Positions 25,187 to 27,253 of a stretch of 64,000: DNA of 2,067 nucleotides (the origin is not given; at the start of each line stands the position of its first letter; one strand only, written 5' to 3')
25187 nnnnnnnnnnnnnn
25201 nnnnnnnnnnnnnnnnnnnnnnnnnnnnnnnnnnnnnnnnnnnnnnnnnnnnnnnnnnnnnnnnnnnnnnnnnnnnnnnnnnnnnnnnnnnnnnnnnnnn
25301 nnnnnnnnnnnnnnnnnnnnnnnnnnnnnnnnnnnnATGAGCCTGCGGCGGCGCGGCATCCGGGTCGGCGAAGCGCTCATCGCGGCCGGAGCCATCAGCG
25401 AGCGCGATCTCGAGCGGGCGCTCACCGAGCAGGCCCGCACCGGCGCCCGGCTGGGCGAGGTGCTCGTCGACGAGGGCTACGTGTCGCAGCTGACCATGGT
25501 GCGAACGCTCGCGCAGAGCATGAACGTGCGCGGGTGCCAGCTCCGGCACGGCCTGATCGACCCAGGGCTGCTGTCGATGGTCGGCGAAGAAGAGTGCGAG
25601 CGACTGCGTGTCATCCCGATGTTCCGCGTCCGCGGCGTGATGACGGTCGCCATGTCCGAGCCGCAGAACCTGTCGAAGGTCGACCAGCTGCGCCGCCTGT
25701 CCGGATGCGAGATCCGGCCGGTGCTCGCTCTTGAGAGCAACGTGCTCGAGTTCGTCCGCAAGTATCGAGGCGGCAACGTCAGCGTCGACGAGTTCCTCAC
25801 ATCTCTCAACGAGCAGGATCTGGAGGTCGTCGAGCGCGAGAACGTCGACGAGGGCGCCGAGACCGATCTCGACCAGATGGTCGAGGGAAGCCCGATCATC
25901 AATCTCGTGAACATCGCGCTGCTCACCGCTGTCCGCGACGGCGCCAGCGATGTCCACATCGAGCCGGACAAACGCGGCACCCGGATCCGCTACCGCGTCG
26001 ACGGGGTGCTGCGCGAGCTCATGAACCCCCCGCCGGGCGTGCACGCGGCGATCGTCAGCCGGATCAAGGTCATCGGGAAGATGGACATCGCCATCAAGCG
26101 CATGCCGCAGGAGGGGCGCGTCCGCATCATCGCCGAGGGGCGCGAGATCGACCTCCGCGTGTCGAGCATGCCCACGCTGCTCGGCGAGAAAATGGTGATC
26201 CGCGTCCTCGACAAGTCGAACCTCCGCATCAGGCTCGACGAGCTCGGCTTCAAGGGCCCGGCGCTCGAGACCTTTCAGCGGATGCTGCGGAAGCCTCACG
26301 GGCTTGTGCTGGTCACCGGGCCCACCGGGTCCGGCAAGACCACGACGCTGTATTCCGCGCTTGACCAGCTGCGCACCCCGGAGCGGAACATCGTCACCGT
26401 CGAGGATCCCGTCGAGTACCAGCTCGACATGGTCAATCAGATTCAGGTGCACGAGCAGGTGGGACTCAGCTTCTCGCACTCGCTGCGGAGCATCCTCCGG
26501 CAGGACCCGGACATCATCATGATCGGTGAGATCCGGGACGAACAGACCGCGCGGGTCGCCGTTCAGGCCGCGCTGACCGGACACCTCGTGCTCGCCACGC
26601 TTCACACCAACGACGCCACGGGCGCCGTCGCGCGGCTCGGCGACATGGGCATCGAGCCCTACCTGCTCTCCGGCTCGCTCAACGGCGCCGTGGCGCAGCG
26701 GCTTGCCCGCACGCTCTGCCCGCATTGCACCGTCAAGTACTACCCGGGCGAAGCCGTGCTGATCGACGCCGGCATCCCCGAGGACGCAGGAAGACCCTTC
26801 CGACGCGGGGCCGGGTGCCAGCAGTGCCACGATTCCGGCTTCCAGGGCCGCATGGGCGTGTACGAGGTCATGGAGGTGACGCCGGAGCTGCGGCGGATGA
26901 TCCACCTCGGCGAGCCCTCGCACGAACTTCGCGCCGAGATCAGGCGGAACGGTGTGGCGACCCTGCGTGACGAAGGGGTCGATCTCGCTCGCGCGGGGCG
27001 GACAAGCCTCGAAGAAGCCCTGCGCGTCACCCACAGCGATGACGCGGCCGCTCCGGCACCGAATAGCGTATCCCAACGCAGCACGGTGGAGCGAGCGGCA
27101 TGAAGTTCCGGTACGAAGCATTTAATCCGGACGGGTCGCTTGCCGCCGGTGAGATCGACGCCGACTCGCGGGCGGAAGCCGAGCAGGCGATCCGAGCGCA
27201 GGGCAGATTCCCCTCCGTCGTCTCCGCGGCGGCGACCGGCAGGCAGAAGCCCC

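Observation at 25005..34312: Secretin-less hybrid of T2SS, MSHA and type IVa pilus components in one tightly packed 12-gene block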

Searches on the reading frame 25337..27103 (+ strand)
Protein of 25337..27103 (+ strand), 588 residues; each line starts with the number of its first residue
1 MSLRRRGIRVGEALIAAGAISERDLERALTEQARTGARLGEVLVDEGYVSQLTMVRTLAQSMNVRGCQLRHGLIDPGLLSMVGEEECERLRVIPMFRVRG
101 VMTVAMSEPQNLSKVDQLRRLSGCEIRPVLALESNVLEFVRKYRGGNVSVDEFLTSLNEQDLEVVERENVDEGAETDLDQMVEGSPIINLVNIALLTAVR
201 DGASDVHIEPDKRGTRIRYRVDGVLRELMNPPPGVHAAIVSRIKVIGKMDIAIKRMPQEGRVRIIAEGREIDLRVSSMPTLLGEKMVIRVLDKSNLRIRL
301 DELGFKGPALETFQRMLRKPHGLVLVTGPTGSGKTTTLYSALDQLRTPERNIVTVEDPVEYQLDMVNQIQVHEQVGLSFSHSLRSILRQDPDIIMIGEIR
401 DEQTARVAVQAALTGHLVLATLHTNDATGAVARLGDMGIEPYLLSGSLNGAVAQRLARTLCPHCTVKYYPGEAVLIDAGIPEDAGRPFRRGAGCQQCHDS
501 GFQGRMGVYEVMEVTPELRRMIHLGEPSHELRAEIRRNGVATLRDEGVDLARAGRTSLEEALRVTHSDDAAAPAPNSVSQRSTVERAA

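Call 6: search_protein_families(library=pfam, max_evalue=0.1, proteins=[window:25337-27103:+])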
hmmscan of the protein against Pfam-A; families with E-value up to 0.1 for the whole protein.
window:25337-27103:+ (588 aa): 21 families
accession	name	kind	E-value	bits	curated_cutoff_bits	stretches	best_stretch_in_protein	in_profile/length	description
PF00437.27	T2SSE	-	1.9e-134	448.4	24.9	1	183-563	4-370/370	Type II/IV secretion system protein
PF05157.20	MshEN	-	6.4e-12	45.7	23.1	1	72-145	11-85/90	MshEN domain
PF25199.1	nSTAND_NTPase5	-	4e-05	23.9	34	1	318-371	38-92/145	Novel STAND NTPase 5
PF13191.12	AAA_16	-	6.3e-05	24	32.6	1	313-379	16-73/167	AAA ATPase domain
PF13401.12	AAA_22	-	0.00014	22.6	27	1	320-361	4-45/130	AAA domain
PF20720.3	nSTAND3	-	0.00068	19.8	27.2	1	309-360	6-56/155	Novel STAND NTPase 3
PF21128.4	MCM4_WHD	-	0.0015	19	24.4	1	131-172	9-51/75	MCM4, winged helix domain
PF13604.12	AAA_30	-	0.0027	17.9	27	1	312-347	9-44/191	AAA domain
PF13555.12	AAA_29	-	0.0048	17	27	1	316-338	17-39/61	P-loop containing region of AAA domain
PF13086.12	AAA_11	-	0.005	17.1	27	1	312-346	9-42/257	AAA domain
PF03266.21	NTPase_1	-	0.0078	16.5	23.9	0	324-347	2-25/168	NTPase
PF02492.25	cobW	-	0.0089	16.1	20.7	1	324-364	3-43/180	CobW/HypB/UreG, nucleotide-binding domain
PF10412.15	TrwB_AAD_bind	-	0.0089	15.4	20.5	0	324-352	18-46/387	Type IV secretion-system coupling protein DNA-binding domain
PF04851.21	ResIII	-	0.013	15.9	22.5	1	310-357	12-61/164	Type III restriction enzyme, res subunit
PF13173.12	AAA_14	-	0.017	15.6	27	1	323-364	4-46/129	AAA domain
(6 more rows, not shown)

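Call 10: search_protein_families(library=ncbifam, max_evalue=0.1, proteins=[window:25337-27103:+])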
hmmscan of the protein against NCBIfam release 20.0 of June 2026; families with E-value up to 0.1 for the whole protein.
window:25337-27103:+ (588 aa): 32 families (the best 25 are shown)
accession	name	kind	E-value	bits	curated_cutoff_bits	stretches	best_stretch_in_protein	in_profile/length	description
TIGR02538.1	type_IV_pilB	equivalog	4e-174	580.4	675.65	1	10-566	2-563/564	type IV-A pilus assembly ATPase PilB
TIGR02533.1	type_II_gspE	equivalog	9.6e-173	575.3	630.25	1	90-565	12-486/486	type II secretion system ATPase GspE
NF053534.1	T4PilAsmATPsTfpB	equivalog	3.2e-138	461.7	850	1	81-565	96-582/584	type IV pilus assembly ATPase TfpB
NF007755.0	PRK10436.1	equivalog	1.3e-130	436.2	617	1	87-566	14-460/465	type II secretion system protein GspE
NF041000.1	ATPase_ComGA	equivalog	3.8e-76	255.6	300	1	195-458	4-266/267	competence type IV pilus ATPase ComGA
TIGR01420.1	pilT_fam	subfamily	1.2e-53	182.5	319.1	1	196-437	7-242/343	PilT/PilU family type 4a pilus ATPase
TIGR02525.1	plasmid_TraJ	equivalog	2.7e-27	95.7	368.3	1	312-434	141-269/372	plasmid transfer ATPase TraJ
TIGR02524.1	dot_icm_DotB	equivalog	5e-19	68.7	463.3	1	321-434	134-256/358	Dot/Icm type IV secretion system ATPase DotB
TIGR02782.1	TrbB_P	equivalog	3e-18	66.1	304.55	1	323-436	138-254/303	P-type conjugative transfer ATPase TrbB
NF053729.1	c-di-GMP_motif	domain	3.7e-17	61.9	38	1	9-60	1-52/53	cyclic di-GMP-binding domain-containing protein, MshE-related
NF058587.1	archaellum_moto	equivalog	5.6e-17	61.7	550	1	324-438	278-397/527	archaellum flagellar ATPase motor FlaI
TIGR02788.1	VirB11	equivalog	5.1e-16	58.6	249.95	1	322-437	145-265/308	P-type DNA transfer ATPase VirB11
NF010469.0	PRK13894.1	subfamily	5.6e-15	55.5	508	1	320-434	148-264/320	conjugal transfer ATPase TrbB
NF010407.0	PRK13833.1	subfamily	2.4e-14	53.5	499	1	324-437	147-262/323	conjugal transfer protein TrbB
TIGR03819.1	heli_sec_ATPase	hypoth_equivalog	1.2e-13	51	373.15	1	283-440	139-303/340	TadA family conjugal transfer-associated ATPase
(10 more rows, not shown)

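Call 13: find_related_loci(query=window:25337-27103:+, collection=genome_contigs, flank=10000)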
Query window:25337-27103:+ (588 aa) in genome_contigs; peptide patterns used: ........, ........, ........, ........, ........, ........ (x = any residue, [..] = any of these).
189 stretches matched a pattern; 163 encode a relative of the query (tblastn E <= 1e-3); the best 80 are kept; 80 distinct loci.
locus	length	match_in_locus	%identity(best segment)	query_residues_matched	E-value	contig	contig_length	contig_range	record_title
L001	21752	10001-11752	94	1-588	0e+0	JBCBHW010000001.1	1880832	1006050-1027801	MAG: Planctomycetota bacterium isolate J06621_18 NODE_1_length_1880832_cov_16.382263, whole genome shotgun sequence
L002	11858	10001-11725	90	1-575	0e+0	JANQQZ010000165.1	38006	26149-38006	MAG: Phycisphaerales bacterium isolate IP29b_bin.42 k99_2938925, whole genome shotgun sequence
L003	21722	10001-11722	85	1-575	0e+0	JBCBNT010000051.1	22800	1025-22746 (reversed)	MAG: Planctomycetota bacterium isolate J06632_14 k141_423602_length_22800_cov_18.0000, whole genome shotgun sequence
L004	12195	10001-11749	94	2-588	0e+0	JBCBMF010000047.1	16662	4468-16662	MAG: Planctomycetota bacterium isolate J06629_3 NODE_47_length_16662_cov_6.550558, whole genome shotgun sequence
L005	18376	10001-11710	77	1-570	0e+0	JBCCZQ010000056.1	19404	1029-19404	MAG: Planctomycetota bacterium isolate P01_F01_bin.39 k141_2637202_length_19404_cov_17.2066, whole genome shotgun sequen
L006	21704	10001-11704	70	8-575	0e+0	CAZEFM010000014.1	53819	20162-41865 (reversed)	MAG TPA_asm: uncultured Phycisphaeraceae bacterium isolate SRP268622_co1_289 genome assembly, contig: NODE_1076_length_5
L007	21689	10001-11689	71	10-572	0e+0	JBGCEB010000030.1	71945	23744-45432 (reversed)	MAG: Phycisphaerales bacterium isolate SGMAG-58 contig30, whole genome shotgun sequence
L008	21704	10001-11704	70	3-569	0e+0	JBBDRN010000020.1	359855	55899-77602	MAG: Phycisphaeraceae bacterium isolate LejiaC_69_47 Lejia_C_26_length_359855_cov_27, whole genome shotgun sequence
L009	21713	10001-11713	72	9-579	0e+0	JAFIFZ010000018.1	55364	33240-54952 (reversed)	MAG: Phycisphaerales bacterium isolate coassembly_bin.61 k141_42348, whole genome shotgun sequence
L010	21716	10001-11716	71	10-575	0e+0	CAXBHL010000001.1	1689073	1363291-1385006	MAG TPA_asm: uncultured Phycisphaerales bacterium isolate ERR2762155_binner12_Refined_22 genome assembly, contig: ERZ342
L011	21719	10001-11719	71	5-575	0e+0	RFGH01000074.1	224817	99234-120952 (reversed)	MAG: Planctomycetota bacterium isolate J019 k99_519644, whole genome shotgun sequence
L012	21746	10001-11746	70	8-588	0e+0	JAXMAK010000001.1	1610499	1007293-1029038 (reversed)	MAG: Phycisphaerales bacterium isolate STL-PLA8 C1.28.fa-1, whole genome shotgun sequence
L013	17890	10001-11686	71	8-569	0e+0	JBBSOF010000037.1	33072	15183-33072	MAG: Phycisphaerales bacterium isolate LS6_sbin.22 LS6_sbin.22_K_780613_L_33072_cov_28.0000, whole genome shotgun sequen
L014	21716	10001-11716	71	10-580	0e+0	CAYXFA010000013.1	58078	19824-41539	MAG TPA_asm: uncultured Phycisphaeraceae bacterium isolate SRP268622_co1_39 genome assembly, contig: NODE_941_length_580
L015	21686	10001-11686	71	8-569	0e+0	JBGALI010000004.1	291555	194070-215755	MAG: Phycisphaerales bacterium isolate MAG_AAO_H125.64 AAOH125-64_opera_contig_178, whole genome shotgun sequence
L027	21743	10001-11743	67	1-581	0e+0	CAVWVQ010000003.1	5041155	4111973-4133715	MAG: uncultured Phycisphaerales bacterium isolate MFD09671.bin.2.105 genome assembly, contig: contig_12259, whole genome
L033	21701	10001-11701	70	10-575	0e+0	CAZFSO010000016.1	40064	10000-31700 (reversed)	MAG TPA_asm: uncultured Phycisphaeraceae bacterium isolate SRP220891_co3_615 genome assembly, contig: NODE_907_length_40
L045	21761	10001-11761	66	2-588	0e+0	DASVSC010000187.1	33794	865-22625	MAG TPA_asm: Tepidisphaeraceae bacterium isolate SMAG_U3252 k141_71001, whole genome shotgun sequence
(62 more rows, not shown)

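Call 45: search_protein_families(library=pfam, max_evalue=0.01, proteins=[L045:5512-7362:-, L045:4305-5543:-, L045:7363-7749:-, L027:5241-6737:-, L027:4039-5244:-, L033:4963-6402:+, L033:6374-7129:+, L033:3138-4691:+, L011:2889-3608:+, L045:3186-4121:+])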
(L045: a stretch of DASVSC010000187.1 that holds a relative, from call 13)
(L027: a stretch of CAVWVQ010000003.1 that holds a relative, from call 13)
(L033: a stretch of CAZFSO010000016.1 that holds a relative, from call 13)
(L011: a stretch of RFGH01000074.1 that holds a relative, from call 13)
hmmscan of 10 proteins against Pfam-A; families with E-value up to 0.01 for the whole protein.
L045:5512-7362:- (616 aa): 4 families
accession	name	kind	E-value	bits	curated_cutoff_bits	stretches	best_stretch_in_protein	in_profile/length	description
PF00263.26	Secretin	-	3.4e-38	131.3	27.5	1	332-490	1-169/169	Bacterial type II and III secretion system protein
PF07660.19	STN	-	2.8e-09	37.1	28.4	1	98-144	2-51/52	Secretin and TonB N terminus short domain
PF03958.22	Secretin_N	-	2e-05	25.1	28.2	1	160-240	1-69/69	Bacterial type II/III secretion system short domain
PF21305.2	type_II_gspD_N0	-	0.0011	19.2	27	0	79-139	3-68/71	GspD-like, N0 domain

L045:4305-5543:- (412 aa): 22 families
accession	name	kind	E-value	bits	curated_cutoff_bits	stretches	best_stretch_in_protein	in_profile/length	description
PF07719.23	TPR_2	-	2.2e-30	102.7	27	3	59-91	2-34/34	Tetratricopeptide repeat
PF13432.12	TPR_16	-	6e-25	87.8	32.7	3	302-365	1-64/65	Tetratricopeptide repeat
PF13181.12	TPR_8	-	1e-22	78.8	25.7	0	370-399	5-34/34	Tetratricopeptide repeat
PF00515.34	TPR_1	-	1.1e-21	76.1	27.8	1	333-365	2-34/34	Tetratricopeptide repeat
PF14559.12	TPR_19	-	3.8e-21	75.6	25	3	70-127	3-60/68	Tetratricopeptide repeat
PF13428.12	TPR_14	-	2.5e-20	71.4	23.5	0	301-340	4-43/44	Tetratricopeptide repeat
PF13431.12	TPR_17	-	6.5e-19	67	24.4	0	81-112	2-33/34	Tetratricopeptide repeat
PF13414.12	TPR_11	-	6.7e-19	67.8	26.8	2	104-137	6-39/42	TPR repeat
PF12895.13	ANAPC3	-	4.1e-15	56.3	27.2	1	61-117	26-81/82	Anaphase-promoting complex, cyclosome, subunit 3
PF13424.12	TPR_12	-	1.4e-10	41.6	30.1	1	269-316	8-56/77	Tetratricopeptide repeat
PF25063.1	ARM_TT21_C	-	5.9e-10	39.8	35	0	296-369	93-166/209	Tetratricopeptide repeat protein 21 C-terminal ARM domain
PF23914.1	TPR_CcmH_CycH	-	1.2e-08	35.4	42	1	270-366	56-155/158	Cytochrome c-type biogenesis protein H TPR domain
PF25062.1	ARM_TT21_N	-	6.5e-08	33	40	0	103-220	77-187/222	Tetratricopeptide repeat protein 21 N-terminal ARM repeat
PF13371.12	TPR_9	-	1.1e-07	32.2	35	0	103-158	6-61/73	Tetratricopeptide repeat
PF25060.1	ARM_TT21_2nd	-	2.5e-07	30.9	27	1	280-346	204-270/270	Tetratricopeptide repeat protein 21 second ARM domain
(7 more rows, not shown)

L045:7363-7749:- (128 aa): 0 families

L027:5241-6737:- (498 aa): 2 families
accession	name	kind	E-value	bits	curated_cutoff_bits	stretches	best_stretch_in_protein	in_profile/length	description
PF00263.26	Secretin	-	1.2e-39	136.1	27.5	1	215-373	1-169/169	Bacterial type II and III secretion system protein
PF03958.22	Secretin_N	-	2e-07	31.6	28.2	1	44-124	1-69/69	Bacterial type II/III secretion system short domain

L027:4039-5244:- (401 aa): 20 families
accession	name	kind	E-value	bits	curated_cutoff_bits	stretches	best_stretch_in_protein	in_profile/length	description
PF07719.23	TPR_2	-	7.6e-28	94.7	27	1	253-284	2-33/34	Tetratricopeptide repeat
PF13432.12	TPR_16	-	8.5e-19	68.1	32.7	4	225-284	6-63/65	Tetratricopeptide repeat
PF13181.12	TPR_8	-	1.7e-18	65.6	25.7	0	321-352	2-33/34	Tetratricopeptide repeat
PF13428.12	TPR_14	-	1.6e-16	59.6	23.5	1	253-294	2-43/44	Tetratricopeptide repeat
PF13414.12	TPR_11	-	9e-16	57.7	26.8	1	189-230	1-42/42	TPR repeat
PF00515.34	TPR_1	-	3.6e-15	55.5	27.8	0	46-78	1-33/34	Tetratricopeptide repeat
PF14559.12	TPR_19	-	4.2e-15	56.2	25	3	58-119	3-64/68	Tetratricopeptide repeat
PF13431.12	TPR_17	-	1.6e-12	47.1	24.4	0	343-373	2-32/34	Tetratricopeptide repeat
PF12895.13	ANAPC3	-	2.4e-12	47.4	27.2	1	49-104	26-80/82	Anaphase-promoting complex, cyclosome, subunit 3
PF23914.1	TPR_CcmH_CycH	-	5.5e-12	46.2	42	2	258-354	56-155/158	Cytochrome c-type biogenesis protein H TPR domain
PF25062.1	ARM_TT21_N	-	2.4e-06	27.9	40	1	193-346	5-162/222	Tetratricopeptide repeat protein 21 N-terminal ARM repeat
PF09613.16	HrpB1_HrpK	-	1.2e-05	25.4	29.3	0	49-143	14-106/126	Bacterial type III secretion protein (HrpB1_HrpK)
PF13424.12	TPR_12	-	4.9e-05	23.9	30.1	0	46-110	3-75/77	Tetratricopeptide repeat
PF09976.15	TPR_21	-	0.00012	22.3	25.5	1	52-147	82-179/193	Tetratricopeptide repeat-like domain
PF25060.1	ARM_TT21_2nd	-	0.00012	22.1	27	0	52-94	228-270/270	Tetratricopeptide repeat protein 21 second ARM domain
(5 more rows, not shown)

L033:4963-6402:+ (479 aa): 2 families
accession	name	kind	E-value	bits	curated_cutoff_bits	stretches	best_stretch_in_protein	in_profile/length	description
PF06750.18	A24_N_bact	-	4.7e-31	107.1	23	1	24-104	2-82/84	Bacterial Peptidase A24 N-terminal domain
PF01478.23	Peptidase_A24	-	4.2e-05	24.4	26.5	1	368-429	44-103/104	Type IV leader peptidase family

L033:6374-7129:+ (251 aa): 4 families
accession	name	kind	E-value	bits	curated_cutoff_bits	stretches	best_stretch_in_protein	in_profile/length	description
PF00691.25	OmpA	-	3.6e-18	66.2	27.2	1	146-238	1-90/98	OmpA family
PF05359.17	DUF748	-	0.0013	17.3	50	0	198-222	1012-1037/1037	Domain of Unknown Function (DUF748)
PF06005.17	ZapB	-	0.0023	18.8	31.5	1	64-111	13-60/71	Cell division protein ZapB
PF14662.11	KASH_CCD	-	0.0026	18.2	43.3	1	70-111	16-57/191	Coiled-coil region of CCDC155 or KASH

L033:3138-4691:+ (517 aa): 3 families
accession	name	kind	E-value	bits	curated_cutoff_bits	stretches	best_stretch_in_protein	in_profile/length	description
PF02601.20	Exonuc_VII_L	-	2.8e-88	296.9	35.9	1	159-475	1-313/315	Exonuclease VII, large subunit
PF13742.12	tRNA_anti_2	-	3.3e-24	85.4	27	1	44-136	1-95/95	OB-fold nucleic acid binding domain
PF01336.31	tRNA_anti-codon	-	1.7e-10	41.1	27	1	65-136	1-73/75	OB-fold nucleic acid binding domain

L011:2889-3608:+ (239 aa): 6 families
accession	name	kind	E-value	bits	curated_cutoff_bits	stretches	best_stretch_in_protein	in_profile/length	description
PF00691.25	OmpA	-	1.7e-19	70.4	27.2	1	135-225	1-88/98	OmpA family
PF06005.17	ZapB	-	0.00057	20.8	31.5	1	51-100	13-62/71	Cell division protein ZapB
PF05859.17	Mis12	-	0.0018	18.5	25.7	1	49-180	105-203/231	Mis12 protein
PF25254.1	DUF7856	-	0.0059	16.7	30.2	1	52-98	109-157/280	Family of unknown function (DUF7856)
PF06156.18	YabA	-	0.0075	17.3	30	0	56-102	8-54/103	Initiation control protein YabA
PF05359.17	DUF748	-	0.0084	14.6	50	0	132-174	879-920/1037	Domain of Unknown Function (DUF748)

L045:3186-4121:+ (311 aa): 1 family
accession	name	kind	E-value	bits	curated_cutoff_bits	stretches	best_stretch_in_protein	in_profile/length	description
PF03961.19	FapA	-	7.7e-32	111.4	31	1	32-275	16-264/272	Flagellar Assembly Protein A beta solenoid domain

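Call 65: search_solved_structures(query=window:25337-27103:+, max_evalue=1e-20)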
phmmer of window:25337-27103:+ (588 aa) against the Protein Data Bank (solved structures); distinct sequences matched with E-value up to 1e-20: 22.
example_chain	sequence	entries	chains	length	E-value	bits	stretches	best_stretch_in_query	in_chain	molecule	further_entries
5zfr_A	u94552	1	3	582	2.4e-149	501.6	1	7-569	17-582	Type IV pilus biogenesis ATPase PilB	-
5tsg_B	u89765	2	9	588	1.3e-147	495.9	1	7-569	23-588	Type IV pilus biogenesis ATPase PilB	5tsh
6olj_C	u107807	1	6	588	4.8e-147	494.1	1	7-569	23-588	Type IV pilus biogenesis ATPase PilB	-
3jc8_Ba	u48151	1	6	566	3.5e-145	487.9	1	9-565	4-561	Type IV-A pilus assembly ATPase PilB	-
6f8l_G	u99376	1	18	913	4.2e-139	467.8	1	8-566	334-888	Type IV pilus assembly protein PilF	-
4ksr_A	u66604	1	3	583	1.4e-119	403.4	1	176-574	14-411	Type II secretion system protein E, Hemolysin-coregulated protein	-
4kss_A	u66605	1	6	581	2.9e-119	402.3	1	176-569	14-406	Type II secretion system protein E, hemolysin-coregulated protein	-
1p9r_A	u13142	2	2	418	2.2e-118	399.5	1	176-567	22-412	General secretion pathway protein E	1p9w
4pht_A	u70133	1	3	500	6.7e-116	391.3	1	108-566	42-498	General secretory pathway protein E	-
6ejf_A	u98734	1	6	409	2.4e-108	366.3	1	198-566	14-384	Type IV pilus assembly protein PilF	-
5oiu_A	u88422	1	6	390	4.8e-108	365.3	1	196-564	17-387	Type IV pilus assembly protein PilF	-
5it5_F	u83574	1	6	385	5.6e-108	365.1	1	198-564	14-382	ATP binding motif-containing protein PilF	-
3jvu_A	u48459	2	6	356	4.2e-36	127.9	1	196-438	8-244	Twitching mobility protein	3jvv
8dze_A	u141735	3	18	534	2.9e-34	121.8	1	286-526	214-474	BfpD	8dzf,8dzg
5zfq_A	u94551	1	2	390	5.5e-33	117.6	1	198-490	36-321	Twitching motility pilus retraction protein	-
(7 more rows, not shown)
